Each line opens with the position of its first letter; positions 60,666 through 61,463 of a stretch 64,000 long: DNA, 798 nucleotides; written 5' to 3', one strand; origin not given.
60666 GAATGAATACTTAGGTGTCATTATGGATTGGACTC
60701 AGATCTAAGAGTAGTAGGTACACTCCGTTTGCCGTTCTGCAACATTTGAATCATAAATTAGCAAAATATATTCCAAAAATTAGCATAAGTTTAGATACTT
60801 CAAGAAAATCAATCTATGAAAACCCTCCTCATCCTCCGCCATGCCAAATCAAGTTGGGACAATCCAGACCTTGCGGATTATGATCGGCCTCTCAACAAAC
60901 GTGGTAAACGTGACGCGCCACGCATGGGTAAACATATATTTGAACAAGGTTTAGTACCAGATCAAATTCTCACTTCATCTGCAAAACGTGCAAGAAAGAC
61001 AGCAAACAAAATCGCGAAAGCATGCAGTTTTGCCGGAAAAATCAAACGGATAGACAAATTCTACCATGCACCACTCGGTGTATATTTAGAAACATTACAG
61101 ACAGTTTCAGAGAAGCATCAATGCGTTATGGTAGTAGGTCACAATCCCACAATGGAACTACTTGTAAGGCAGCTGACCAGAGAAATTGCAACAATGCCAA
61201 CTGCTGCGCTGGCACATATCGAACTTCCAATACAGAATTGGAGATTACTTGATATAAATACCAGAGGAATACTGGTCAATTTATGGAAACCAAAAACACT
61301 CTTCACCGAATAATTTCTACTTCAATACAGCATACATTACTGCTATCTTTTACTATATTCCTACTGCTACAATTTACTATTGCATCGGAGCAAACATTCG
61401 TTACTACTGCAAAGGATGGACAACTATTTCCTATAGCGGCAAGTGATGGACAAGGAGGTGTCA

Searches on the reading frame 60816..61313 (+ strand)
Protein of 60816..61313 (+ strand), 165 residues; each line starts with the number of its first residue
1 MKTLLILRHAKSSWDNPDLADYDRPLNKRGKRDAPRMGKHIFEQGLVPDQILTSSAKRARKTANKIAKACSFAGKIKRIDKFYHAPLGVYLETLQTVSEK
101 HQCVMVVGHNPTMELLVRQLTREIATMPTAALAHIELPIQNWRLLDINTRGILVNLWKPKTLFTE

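Call 76: search_protein_families(library=pfam, proteins=[window:60816-61313:+], max_evalue=0.0001)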
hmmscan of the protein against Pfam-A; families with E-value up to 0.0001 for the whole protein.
window:60816-61313:+ (165 aa): 1 family
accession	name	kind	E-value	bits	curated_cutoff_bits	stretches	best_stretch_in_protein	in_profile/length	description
PF00300.27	His_Phos_1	-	4.1e-11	43.3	21.7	1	4-71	1-68/194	Histidine phosphatase superfamily (branch 1)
